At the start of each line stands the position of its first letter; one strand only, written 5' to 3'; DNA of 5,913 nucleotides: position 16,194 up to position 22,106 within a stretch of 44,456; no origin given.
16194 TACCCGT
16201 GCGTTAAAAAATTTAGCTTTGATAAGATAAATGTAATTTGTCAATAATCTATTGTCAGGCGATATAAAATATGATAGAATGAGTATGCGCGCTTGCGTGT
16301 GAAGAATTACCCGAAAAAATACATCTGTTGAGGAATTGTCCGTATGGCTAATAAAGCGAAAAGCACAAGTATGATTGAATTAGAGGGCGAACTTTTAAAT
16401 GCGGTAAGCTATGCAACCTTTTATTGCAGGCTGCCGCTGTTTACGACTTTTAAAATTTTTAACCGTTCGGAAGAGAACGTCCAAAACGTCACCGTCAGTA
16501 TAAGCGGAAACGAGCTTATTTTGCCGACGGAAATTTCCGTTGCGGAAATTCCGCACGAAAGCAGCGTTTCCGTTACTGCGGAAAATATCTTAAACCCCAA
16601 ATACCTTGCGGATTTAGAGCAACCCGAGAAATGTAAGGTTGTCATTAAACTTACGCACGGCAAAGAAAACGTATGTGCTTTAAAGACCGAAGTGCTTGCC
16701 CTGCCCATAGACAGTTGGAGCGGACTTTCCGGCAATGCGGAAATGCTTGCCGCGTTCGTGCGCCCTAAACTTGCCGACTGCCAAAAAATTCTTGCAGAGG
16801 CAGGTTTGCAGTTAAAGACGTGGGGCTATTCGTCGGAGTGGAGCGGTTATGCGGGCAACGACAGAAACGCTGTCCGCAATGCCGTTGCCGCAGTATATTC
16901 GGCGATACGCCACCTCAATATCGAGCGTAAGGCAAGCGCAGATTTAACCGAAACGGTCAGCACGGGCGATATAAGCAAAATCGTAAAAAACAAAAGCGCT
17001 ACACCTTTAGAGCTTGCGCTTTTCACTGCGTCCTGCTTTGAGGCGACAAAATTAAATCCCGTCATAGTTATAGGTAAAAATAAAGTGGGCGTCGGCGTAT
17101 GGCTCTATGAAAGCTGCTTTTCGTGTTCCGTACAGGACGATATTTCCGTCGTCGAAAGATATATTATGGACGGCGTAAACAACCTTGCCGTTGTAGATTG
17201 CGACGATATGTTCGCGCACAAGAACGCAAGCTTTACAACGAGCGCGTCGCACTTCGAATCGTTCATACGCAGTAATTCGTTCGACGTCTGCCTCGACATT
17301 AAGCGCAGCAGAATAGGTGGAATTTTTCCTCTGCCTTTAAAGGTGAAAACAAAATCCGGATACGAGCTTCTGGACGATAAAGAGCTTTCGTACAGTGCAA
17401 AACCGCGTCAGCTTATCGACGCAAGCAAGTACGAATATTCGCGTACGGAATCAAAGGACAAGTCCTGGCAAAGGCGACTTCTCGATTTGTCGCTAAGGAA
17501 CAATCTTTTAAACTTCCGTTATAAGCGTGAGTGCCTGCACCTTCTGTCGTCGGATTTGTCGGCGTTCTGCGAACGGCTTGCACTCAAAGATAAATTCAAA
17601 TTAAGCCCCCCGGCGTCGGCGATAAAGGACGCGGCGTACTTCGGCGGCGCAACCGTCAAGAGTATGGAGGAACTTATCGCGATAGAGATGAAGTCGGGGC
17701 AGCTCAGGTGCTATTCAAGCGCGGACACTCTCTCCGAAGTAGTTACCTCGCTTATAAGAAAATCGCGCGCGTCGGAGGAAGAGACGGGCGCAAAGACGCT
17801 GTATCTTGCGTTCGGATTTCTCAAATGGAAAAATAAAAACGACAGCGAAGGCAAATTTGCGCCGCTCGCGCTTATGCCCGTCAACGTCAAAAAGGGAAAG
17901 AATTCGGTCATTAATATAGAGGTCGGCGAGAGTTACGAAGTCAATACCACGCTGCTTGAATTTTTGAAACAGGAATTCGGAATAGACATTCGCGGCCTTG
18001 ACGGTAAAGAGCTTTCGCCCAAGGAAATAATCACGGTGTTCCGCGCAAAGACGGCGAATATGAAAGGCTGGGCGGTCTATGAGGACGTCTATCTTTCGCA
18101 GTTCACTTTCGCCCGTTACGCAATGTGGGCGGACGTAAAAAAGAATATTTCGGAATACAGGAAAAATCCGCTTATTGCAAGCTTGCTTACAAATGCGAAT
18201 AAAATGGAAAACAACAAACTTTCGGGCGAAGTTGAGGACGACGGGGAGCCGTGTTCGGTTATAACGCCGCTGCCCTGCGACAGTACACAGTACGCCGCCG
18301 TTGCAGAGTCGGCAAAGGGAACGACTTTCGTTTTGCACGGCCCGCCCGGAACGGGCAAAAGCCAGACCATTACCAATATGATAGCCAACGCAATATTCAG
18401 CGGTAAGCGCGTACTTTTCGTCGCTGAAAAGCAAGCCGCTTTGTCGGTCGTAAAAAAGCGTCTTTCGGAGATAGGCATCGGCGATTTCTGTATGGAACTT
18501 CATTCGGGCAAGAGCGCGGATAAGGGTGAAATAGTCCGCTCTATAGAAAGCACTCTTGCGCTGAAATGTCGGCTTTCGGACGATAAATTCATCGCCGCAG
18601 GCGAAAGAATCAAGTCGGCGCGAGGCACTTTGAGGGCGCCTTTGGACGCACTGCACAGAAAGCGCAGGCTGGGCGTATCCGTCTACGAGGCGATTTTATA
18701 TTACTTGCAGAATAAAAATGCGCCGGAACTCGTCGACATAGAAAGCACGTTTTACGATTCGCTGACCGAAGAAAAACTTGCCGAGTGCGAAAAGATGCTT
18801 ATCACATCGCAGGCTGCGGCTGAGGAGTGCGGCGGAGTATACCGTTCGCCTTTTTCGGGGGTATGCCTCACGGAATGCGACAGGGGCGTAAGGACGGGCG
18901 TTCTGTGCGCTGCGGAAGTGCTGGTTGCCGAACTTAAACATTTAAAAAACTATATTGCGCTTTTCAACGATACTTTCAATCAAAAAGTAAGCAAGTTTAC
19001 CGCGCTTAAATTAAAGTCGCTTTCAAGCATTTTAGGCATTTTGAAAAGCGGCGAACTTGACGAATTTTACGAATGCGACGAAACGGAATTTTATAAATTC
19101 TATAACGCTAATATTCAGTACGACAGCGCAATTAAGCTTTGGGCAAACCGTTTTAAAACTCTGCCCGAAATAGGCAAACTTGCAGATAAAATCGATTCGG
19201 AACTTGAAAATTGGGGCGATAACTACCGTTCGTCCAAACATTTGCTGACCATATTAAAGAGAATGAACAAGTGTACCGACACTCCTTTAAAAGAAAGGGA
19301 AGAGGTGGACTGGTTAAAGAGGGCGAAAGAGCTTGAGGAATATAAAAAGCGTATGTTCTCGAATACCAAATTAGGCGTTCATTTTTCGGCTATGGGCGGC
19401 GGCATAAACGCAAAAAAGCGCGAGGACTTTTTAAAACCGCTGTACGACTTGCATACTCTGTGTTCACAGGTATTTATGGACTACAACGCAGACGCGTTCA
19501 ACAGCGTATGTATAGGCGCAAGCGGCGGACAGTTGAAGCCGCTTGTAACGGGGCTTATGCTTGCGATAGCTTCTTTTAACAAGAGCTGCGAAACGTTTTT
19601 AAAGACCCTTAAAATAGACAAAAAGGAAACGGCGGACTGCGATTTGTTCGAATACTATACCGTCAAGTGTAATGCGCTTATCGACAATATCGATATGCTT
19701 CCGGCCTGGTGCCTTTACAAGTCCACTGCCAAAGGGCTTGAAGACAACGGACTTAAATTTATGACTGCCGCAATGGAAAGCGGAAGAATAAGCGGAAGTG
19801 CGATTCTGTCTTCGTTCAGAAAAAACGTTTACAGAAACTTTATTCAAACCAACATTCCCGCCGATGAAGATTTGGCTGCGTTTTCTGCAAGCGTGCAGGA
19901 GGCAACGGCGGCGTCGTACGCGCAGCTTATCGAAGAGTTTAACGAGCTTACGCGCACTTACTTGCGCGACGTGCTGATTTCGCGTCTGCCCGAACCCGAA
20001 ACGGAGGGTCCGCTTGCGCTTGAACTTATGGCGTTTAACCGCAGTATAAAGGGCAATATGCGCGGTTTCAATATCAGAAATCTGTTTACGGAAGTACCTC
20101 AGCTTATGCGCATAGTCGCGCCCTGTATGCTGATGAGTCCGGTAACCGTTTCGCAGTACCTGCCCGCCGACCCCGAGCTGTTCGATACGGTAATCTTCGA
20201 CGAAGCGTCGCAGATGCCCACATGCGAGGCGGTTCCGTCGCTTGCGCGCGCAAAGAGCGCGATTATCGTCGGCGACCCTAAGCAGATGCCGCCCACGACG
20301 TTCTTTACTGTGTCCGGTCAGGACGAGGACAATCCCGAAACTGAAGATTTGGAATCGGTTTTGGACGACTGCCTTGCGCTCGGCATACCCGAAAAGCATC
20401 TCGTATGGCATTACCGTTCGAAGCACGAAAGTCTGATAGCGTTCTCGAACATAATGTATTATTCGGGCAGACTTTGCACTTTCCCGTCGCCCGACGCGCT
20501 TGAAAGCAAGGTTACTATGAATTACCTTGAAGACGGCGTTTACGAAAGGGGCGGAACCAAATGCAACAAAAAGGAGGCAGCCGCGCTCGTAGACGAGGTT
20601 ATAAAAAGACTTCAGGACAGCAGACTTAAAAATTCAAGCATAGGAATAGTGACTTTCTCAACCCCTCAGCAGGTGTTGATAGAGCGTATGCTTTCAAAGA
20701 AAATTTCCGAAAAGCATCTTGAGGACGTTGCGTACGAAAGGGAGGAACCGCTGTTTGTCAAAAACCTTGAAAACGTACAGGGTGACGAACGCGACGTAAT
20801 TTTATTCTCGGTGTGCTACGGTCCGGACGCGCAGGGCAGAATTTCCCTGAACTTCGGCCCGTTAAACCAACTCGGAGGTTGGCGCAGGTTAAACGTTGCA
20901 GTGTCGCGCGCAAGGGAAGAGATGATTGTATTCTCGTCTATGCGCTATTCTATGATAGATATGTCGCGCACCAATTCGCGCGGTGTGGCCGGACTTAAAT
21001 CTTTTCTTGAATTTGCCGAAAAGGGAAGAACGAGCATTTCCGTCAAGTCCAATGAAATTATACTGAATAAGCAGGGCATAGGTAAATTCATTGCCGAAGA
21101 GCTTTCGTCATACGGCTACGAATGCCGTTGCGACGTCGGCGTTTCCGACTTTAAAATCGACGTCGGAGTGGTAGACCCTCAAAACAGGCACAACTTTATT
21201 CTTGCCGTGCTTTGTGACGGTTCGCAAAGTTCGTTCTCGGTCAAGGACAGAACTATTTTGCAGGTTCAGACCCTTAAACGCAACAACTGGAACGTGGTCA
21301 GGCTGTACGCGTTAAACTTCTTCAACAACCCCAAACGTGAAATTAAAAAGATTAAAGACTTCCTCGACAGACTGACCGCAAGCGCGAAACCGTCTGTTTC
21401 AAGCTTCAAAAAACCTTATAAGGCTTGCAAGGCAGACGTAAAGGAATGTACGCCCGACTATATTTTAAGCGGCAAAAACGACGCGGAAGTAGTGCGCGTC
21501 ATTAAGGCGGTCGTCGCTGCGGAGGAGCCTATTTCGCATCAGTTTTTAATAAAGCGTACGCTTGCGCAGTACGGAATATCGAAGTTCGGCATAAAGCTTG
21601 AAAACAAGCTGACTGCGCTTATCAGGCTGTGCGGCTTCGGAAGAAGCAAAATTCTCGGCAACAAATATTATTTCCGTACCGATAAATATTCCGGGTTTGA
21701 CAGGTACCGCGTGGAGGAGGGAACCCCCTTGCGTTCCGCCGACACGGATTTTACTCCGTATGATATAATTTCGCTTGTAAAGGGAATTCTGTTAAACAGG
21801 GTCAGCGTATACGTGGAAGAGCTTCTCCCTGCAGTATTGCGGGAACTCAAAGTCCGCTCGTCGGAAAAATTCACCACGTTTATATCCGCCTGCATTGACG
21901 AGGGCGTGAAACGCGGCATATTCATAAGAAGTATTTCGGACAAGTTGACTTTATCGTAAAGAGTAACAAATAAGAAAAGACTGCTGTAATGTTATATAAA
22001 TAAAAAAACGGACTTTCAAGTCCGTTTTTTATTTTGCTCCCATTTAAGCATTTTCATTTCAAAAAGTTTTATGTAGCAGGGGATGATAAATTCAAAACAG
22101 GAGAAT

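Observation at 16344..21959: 1871-aa single-polypeptide SF1B helicase + endonuclease-fold protein of an uncharacterised family, with its own promoter and terminator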

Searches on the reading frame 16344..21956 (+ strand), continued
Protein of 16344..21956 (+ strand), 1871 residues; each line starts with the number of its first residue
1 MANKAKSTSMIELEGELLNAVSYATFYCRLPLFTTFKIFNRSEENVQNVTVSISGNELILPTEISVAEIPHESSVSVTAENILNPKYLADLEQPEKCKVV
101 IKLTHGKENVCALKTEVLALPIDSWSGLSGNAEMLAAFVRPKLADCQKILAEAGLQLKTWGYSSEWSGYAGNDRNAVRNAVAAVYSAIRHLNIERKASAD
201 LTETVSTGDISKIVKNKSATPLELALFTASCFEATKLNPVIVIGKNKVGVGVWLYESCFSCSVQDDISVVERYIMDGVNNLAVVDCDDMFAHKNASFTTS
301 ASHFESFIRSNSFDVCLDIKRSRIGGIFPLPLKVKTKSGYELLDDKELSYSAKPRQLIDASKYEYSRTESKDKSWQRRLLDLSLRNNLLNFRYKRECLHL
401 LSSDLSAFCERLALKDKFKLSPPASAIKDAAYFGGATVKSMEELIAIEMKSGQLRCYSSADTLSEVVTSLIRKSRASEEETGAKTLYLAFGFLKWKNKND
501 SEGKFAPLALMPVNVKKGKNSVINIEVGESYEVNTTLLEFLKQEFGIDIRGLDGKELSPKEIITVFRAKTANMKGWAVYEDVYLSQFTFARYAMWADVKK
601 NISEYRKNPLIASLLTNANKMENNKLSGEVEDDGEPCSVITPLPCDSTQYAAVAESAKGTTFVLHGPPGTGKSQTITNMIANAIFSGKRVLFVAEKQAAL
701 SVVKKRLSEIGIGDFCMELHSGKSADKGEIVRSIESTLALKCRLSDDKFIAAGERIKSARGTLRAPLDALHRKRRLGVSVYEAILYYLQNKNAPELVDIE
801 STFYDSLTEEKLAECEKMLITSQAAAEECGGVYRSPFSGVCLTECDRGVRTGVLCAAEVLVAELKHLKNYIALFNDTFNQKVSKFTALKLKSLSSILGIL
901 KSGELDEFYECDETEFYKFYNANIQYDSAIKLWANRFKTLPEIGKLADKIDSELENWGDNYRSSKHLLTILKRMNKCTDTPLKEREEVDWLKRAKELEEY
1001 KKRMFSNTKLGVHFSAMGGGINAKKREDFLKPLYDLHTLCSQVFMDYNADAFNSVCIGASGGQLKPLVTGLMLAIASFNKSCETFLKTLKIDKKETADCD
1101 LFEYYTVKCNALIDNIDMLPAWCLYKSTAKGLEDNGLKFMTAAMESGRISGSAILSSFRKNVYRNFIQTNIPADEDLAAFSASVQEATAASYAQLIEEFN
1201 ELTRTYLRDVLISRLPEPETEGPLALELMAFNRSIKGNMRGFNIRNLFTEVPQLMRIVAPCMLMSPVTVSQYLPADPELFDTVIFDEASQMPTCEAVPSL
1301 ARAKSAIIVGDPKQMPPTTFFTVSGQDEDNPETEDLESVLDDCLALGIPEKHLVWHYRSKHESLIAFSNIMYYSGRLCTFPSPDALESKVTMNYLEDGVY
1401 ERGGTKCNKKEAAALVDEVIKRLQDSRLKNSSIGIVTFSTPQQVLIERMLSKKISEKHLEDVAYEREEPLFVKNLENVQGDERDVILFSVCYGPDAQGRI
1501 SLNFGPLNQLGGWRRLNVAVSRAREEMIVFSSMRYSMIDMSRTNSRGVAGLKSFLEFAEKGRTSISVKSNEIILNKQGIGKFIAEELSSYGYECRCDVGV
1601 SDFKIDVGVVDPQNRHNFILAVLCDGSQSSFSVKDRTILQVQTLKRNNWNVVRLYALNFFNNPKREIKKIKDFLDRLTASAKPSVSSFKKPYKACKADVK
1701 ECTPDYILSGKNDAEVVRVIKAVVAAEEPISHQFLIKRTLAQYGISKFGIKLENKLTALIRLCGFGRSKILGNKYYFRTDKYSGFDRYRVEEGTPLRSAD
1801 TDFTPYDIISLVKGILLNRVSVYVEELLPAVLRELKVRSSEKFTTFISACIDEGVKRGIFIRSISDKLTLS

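Call 63: search_protein_families(library=pfam, alignment_id=A4, max_evalue=0.00001)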
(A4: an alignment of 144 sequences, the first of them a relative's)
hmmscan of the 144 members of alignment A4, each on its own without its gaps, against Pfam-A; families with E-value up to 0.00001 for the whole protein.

A. member 1, L033:6768-7355:+ (196 aa): 0 families

B. families by the number of members that match (of 144 scanned): 177 families (the first 25 are shown)
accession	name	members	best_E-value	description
PF09903.14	DUF2130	5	2e-88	Uncharacterized protein conserved in bacteria (DUF2130)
PF08245.18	Mur_ligase_M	3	6.2e-41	Mur ligase middle domain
PF00990.26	GGDEF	3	2.9e-38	Diguanylate cyclase, GGDEF domain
PF00132.30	Hexapep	3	2.7e-15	Bacterial transferase hexapeptide (six repeats)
PF02417.20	Chromate_transp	2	1.3e-49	Chromate transporter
PF03235.19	GmrSD_N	2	3.2e-37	GmrSD restriction endonuclease, N-terminal domain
PF07685.20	GATase_3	2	6.4e-36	CobB/CobQ-like glutamine amidotransferase domain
PF10502.14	Peptidase_S26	2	2.2e-34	Signal peptidase, peptidase S26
PF08353.15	MurT_C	2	4.1e-33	MurT ligase C-terminal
PF01170.24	UPF0020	2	1e-31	RMKL-like, methyltransferase domain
PF08534.16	Redoxin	2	2.7e-28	Redoxin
PF13304.12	AAA_21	2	1.9e-27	AAA domain, putative AbiEii toxin, Type IV TA system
PF09827.14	CRISPR_Cas2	2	4.7e-26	CRISPR associated protein Cas2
PF01609.27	DDE_Tnp_1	2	1.8e-24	Transposase DDE domain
PF12706.13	Lactamase_B_2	2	5.3e-16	Beta-lactamase superfamily domain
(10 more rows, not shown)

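Call 65: search_protein_families(library=padloc, alignment_id=A5, max_evalue=1e-10)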
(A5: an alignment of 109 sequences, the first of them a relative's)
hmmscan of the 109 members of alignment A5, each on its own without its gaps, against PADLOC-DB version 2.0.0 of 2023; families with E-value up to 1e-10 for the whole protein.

A. member 1, L001:6122-7462:+ (447 aa): 0 families

B. families by the number of members that match (of 109 scanned): 14 families
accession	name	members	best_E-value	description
PDLC03802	RTasHel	13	9.4e-19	DRT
PDLC00132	GajB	13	1.1e-15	UrvD helicase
PDLC00122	GajB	12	2.3e-18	UrvD helicase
PDLC00123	GajB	10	1.4e-15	UrvD helicase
PDLC00129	GajB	8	1.3e-14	UrvD helicase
PDLC00107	GajB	5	9.2e-12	UrvD helicase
PDLC00103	GajB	3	4.3e-13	UrvD helicase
PDLC00119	GajB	2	6e-11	UrvD helicase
PDLC04135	mad3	1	3.8e-32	mads_3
PDLC04134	mad2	1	1.8e-27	mads_2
PDLC01087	C3a187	1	6.8e-15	NERD+UvrD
PDLC04140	mad8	1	1e-13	mads_8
PDLC00106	GajB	1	2e-11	UrvD helicase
PDLC00142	GajB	1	3.8e-11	UrvD helicase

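Call 70: find_related_loci(query=A1, collection=viral_contigs, flank=5000)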
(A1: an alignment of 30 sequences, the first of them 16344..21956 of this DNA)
Query A1 (1871 aa) in viral_contigs; peptide patterns used: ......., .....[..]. (x = any residue, [..] = any of these).
48 stretches matched a pattern, but none encodes a relative of the query by tblastn (E <= 1e-3).

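Call 75: search_protein_families(library=ncbifam, proteins=[L058:9974-15787:+, L055:5920-11871:+, L051:9914-15976:+, L035:10001-15634:+, L022:9971-15619:+], max_evalue=1e-50)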
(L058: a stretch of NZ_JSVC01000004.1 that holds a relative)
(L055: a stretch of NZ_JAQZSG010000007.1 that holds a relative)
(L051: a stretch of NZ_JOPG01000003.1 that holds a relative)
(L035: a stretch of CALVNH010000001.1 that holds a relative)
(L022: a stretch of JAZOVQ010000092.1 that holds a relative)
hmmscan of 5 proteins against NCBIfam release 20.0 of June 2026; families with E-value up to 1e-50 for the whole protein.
L058:9974-15787:+ (1938 aa): 2 families
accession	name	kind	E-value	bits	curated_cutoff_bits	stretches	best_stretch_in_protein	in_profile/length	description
NF058533.1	antiphage_ProA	equivalog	0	2207.8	1500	1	15-1907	1-1903/1903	anti-phage protein ProA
NF042953.1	Hhe_antiphage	equivalog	1.5e-244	815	2000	2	987-1745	956-1716/1797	DUF4011 domain-containing anti-phage protein Hhe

L055:5920-11871:+ (1984 aa): 2 families
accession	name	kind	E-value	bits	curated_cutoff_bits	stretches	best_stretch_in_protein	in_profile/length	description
NF058533.1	antiphage_ProA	equivalog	0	2267.6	1500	1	45-1950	1-1903/1903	anti-phage protein ProA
NF042953.1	Hhe_antiphage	equivalog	2.9e-246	820.6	2000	2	1144-1844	1067-1769/1797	DUF4011 domain-containing anti-phage protein Hhe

L051:9914-15976:+ (2021 aa): 2 families
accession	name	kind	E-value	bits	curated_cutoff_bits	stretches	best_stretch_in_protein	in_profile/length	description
NF058533.1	antiphage_ProA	equivalog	0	2147.1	1500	1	39-1997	1-1903/1903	anti-phage protein ProA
NF042953.1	Hhe_antiphage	equivalog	6.9e-262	872.5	2000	2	1149-1796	1066-1714/1797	DUF4011 domain-containing anti-phage protein Hhe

L035:10001-15634:+ (1878 aa): 2 families
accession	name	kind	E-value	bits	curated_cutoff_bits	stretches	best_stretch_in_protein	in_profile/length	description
NF058533.1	antiphage_ProA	equivalog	0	1449.2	1500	1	26-1845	5-1902/1903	anti-phage protein ProA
NF042953.1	Hhe_antiphage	equivalog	1.9e-200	668.7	2000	2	1103-1691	1099-1693/1797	DUF4011 domain-containing anti-phage protein Hhe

L022:9971-15619:+ (1883 aa): 2 families
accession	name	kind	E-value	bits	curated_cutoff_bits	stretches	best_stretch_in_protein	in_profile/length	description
NF058533.1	antiphage_ProA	equivalog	0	1509.2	1500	1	30-1846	8-1899/1903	anti-phage protein ProA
NF042953.1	Hhe_antiphage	equivalog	2.9e-210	701.3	2000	2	1082-1732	1069-1730/1797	DUF4011 domain-containing anti-phage protein Hhe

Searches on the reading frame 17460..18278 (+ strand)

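Call 27: search_protein_families(library=padloc, proteins=[window:17460-18278:+], max_evalue=0.01)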
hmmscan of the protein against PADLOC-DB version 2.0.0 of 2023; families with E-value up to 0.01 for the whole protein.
window:17460-18278:+ (273 aa): 2 families
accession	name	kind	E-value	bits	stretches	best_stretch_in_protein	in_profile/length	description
PDLC05009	PDC-S37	-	5.5e-38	128.5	1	2-258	12-277/1550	-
PDLC02194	Hhe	-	1.2e-09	34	1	92-227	223-366/1911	-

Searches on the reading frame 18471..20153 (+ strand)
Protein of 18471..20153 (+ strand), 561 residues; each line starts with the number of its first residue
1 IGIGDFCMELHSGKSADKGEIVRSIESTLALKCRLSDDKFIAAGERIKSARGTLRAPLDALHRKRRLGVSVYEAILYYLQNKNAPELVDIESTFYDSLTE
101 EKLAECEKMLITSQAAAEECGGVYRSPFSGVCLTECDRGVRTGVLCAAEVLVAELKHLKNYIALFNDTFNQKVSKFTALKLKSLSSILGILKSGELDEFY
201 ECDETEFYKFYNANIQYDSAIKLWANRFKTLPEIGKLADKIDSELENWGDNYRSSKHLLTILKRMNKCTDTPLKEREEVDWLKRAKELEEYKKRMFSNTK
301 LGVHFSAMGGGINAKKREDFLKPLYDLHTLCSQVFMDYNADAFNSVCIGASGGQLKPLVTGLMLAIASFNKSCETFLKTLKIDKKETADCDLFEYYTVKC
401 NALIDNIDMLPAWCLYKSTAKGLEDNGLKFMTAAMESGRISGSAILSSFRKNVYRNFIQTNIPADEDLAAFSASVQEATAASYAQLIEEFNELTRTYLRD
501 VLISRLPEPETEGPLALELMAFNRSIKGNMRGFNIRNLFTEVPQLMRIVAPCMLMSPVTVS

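Call 27: search_protein_families(library=padloc, proteins=[window:18471-20153:+], max_evalue=0.01)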
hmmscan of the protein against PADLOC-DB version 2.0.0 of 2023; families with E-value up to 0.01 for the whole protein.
window:18471-20153:+ (561 aa): 2 families
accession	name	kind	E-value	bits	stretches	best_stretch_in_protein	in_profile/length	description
PDLC05009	PDC-S37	-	1e-35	121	1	1-561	359-928/1550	-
PDLC02194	Hhe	-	0.0012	14.1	0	404-559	1211-1369/1911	-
